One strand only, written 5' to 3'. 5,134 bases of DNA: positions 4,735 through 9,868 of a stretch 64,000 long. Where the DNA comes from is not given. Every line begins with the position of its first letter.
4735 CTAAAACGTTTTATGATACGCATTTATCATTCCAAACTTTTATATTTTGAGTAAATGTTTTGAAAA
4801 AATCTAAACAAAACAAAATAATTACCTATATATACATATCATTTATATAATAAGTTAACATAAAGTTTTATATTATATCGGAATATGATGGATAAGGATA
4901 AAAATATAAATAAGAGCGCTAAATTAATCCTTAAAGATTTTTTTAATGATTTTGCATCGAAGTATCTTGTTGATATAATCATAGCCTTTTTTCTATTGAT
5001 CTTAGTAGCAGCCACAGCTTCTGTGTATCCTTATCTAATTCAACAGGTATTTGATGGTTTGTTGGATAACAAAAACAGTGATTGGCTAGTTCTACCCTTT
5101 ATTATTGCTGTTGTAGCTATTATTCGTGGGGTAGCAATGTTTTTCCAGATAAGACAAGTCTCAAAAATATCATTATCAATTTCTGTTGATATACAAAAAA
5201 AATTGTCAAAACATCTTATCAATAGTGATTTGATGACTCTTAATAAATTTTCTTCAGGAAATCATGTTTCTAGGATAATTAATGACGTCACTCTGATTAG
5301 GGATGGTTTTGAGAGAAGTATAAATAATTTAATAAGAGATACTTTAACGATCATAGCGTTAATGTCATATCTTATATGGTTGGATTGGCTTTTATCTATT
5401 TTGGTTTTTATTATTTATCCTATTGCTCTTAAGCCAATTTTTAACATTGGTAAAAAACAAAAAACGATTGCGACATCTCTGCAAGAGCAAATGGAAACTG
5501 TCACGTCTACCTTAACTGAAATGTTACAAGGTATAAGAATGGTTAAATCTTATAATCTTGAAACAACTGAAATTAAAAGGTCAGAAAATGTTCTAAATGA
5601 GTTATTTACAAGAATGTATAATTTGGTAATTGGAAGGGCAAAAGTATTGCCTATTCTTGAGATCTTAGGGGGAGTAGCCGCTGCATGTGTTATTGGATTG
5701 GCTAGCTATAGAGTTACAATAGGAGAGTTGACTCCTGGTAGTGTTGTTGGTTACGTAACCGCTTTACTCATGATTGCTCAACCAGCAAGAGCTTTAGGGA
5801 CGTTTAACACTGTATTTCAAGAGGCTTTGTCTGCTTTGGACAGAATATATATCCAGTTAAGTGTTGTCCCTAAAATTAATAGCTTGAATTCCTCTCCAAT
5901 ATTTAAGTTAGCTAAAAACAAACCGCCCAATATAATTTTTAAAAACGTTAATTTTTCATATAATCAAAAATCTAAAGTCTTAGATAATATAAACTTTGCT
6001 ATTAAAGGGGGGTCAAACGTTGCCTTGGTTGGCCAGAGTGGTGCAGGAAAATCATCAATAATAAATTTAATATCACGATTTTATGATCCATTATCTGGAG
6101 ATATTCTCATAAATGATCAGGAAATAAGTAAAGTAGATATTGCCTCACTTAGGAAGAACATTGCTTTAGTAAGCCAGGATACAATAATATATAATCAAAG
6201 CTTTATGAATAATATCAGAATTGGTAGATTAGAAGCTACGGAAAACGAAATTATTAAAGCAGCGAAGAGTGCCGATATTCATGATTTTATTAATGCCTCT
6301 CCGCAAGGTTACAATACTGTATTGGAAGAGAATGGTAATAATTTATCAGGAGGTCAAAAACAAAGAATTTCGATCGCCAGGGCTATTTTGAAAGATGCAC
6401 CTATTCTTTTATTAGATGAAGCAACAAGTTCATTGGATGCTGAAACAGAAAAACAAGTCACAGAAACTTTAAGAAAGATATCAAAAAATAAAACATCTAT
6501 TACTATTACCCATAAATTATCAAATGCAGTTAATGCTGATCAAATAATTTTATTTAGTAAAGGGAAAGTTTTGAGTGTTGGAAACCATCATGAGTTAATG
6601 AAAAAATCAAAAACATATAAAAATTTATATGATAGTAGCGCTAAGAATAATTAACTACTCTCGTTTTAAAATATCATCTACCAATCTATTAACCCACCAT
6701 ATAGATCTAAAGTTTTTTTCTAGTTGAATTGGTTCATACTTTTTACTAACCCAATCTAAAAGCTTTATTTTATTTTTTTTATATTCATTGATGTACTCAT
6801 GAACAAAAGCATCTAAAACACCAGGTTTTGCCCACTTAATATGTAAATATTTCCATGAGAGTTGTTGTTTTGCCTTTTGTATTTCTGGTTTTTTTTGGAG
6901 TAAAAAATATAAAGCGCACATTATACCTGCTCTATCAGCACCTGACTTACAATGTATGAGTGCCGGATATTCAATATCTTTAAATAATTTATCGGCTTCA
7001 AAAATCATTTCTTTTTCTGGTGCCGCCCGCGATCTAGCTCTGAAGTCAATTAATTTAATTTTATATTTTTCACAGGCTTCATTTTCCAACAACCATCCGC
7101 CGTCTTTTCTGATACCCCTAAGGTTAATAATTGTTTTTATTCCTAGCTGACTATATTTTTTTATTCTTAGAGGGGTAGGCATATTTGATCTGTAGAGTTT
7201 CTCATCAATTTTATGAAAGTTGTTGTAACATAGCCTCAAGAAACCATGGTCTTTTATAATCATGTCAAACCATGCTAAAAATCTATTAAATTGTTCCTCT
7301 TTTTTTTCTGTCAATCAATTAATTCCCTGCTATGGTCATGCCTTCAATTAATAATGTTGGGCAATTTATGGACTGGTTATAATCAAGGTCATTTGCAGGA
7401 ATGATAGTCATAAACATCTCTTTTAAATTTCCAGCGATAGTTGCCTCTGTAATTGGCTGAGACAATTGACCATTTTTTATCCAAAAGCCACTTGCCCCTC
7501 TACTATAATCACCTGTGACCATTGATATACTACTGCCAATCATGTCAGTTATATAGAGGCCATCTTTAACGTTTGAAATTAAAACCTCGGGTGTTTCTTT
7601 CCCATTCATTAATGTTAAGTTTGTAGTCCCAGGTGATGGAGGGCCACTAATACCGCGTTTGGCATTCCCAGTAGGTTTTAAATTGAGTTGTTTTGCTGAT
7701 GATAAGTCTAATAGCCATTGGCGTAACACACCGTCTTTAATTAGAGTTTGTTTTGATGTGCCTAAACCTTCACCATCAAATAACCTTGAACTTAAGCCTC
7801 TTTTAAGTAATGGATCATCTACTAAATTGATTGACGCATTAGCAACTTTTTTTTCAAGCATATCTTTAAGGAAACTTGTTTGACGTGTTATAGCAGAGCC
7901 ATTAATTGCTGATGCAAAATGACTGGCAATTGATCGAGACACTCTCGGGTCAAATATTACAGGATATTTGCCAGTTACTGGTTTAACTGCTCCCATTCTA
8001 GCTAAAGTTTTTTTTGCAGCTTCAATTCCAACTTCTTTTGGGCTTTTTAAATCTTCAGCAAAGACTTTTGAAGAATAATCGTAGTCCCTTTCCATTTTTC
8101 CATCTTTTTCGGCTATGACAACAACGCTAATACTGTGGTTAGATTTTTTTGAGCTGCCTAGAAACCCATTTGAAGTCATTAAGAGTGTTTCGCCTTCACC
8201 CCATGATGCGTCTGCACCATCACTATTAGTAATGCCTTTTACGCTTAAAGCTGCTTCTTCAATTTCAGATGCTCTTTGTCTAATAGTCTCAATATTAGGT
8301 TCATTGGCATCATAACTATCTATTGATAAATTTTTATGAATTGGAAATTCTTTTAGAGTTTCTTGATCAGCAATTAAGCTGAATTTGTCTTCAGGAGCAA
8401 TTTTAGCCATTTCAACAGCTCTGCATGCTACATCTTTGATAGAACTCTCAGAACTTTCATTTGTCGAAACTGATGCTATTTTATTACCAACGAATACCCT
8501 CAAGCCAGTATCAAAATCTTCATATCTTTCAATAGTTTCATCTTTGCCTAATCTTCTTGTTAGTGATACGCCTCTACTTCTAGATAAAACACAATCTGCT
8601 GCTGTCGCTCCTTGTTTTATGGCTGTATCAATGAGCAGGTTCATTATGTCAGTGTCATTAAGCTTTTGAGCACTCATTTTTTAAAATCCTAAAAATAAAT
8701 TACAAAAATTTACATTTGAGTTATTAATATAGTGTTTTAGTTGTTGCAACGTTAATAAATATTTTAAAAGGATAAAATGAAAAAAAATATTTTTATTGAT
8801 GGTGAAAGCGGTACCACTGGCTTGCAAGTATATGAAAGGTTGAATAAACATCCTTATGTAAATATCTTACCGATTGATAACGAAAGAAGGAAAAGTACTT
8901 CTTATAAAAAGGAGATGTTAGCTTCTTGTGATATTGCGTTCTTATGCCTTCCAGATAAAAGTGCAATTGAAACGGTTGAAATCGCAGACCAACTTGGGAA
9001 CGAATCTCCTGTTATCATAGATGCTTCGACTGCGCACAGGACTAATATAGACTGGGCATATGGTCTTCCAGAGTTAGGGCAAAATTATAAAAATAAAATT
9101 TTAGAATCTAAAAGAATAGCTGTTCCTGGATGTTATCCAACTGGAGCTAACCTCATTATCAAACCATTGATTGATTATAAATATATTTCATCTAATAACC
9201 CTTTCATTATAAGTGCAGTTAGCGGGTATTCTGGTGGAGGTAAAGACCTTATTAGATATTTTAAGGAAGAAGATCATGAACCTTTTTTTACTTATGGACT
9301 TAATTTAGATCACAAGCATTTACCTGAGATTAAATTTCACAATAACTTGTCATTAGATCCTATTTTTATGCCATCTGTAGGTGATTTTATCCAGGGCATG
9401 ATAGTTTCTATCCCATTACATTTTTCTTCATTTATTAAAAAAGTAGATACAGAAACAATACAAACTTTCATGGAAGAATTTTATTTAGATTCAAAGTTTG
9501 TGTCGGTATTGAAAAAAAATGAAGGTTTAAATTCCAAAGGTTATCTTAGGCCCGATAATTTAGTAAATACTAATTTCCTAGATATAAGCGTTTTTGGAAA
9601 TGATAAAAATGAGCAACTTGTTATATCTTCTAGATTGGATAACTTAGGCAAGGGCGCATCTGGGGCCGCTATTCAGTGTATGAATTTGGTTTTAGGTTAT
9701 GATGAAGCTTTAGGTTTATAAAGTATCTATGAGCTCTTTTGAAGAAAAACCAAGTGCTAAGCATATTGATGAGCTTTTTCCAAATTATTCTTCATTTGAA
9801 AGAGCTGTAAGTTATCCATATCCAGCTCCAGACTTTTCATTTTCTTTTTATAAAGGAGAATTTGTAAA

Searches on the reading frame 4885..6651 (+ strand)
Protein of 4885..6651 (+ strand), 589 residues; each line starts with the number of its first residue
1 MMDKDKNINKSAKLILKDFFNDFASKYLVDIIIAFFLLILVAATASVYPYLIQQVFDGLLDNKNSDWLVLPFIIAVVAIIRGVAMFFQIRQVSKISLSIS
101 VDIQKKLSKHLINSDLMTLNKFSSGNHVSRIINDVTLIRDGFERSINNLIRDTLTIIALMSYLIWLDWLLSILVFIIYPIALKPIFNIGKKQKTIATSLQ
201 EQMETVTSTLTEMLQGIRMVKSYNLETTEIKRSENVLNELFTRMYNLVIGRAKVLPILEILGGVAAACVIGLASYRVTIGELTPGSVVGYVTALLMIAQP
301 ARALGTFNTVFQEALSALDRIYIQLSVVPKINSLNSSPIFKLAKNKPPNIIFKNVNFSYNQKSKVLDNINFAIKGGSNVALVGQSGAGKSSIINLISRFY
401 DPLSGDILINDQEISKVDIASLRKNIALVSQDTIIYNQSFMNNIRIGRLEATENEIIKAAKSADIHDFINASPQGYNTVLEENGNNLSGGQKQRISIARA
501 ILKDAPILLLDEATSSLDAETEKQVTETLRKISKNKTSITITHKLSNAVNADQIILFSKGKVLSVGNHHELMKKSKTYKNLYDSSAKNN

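Call 33: search_protein_families(library=pfam, proteins=[window:4885-6651:+], max_evalue=1e-8)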
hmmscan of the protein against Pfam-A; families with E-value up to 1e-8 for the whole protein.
window:4885-6651:+ (589 aa): 2 families
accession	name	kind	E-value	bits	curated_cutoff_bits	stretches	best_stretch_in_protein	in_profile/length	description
PF00664.28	ABC_membrane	-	2.4e-37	129.6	28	1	31-295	1-268/274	ABC transporter transmembrane region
PF00005.33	ABC_tran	-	3.4e-33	115.6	25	1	366-515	1-137/137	ABC transporter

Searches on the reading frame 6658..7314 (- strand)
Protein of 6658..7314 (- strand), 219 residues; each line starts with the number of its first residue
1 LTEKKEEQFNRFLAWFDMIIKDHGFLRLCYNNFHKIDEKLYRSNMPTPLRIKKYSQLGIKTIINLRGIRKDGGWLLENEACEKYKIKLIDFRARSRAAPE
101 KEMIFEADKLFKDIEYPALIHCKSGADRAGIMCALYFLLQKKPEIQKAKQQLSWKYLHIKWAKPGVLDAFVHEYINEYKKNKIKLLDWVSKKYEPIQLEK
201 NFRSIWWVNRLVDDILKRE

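Call 7: search_protein_families(library=ncbifam, proteins=[window:6658-7314:-], max_evalue=0.001)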
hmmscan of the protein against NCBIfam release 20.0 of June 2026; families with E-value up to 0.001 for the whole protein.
window:6658-7314:- (219 aa): 0 families

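Call 33: search_protein_families(library=pfam, proteins=[window:6658-7314:-], max_evalue=1e-8)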
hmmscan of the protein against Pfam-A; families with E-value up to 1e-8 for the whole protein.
window:6658-7314:- (219 aa): 1 family
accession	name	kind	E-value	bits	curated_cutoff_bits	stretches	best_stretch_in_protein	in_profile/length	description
PF22741.1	PTP-NADK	-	5.6e-09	36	27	1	50-147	40-140/163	DSP-PTPase phosphatase fused to NAD+ Kinase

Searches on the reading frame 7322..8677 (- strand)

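Call 7: search_protein_families(library=ncbifam, proteins=[window:7322-8677:-], max_evalue=0.001)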
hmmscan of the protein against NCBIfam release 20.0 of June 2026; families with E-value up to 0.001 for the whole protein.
window:7322-8677:- (452 aa): 3 families
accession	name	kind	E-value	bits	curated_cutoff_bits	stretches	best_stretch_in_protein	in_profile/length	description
NF008268.0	PRK11040.1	equivalog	5.9e-91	305.4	438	1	21-452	26-446/446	metalloprotease PmbA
NF040952.1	Arch_mtprotase_TldD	equivalog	1.3e-25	90.1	635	1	15-425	3-405/443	zinc metalloprotease TldD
NF008006.0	PRK10735.1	equivalog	2.5e-24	85.6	513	1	53-436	62-450/481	metalloprotease TldD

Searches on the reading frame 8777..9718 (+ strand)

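Call 7: search_protein_families(library=ncbifam, proteins=[window:8777-9718:+], max_evalue=0.001)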
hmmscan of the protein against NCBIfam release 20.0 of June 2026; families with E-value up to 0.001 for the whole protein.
window:8777-9718:+ (314 aa): 4 families
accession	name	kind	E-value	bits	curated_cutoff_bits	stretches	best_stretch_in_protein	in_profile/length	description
TIGR01851.1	argC_other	equivalog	1.9e-101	339.5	229.85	1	3-307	2-309/310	N-acetyl-gamma-glutamyl-phosphate reductase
TIGR01850.1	argC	equivalog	7.6e-54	183.2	233.6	1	40-314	57-338/345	N-acetyl-gamma-glutamyl-phosphate reductase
NF011456.0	PRK14874.1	equivalog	1.1e-05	24.6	223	1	42-192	58-201/346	aspartate-semialdehyde dehydrogenase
TIGR01296.1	asd_B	equivalog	7.8e-05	21.9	324.2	1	42-168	53-173/339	aspartate-semialdehyde dehydrogenase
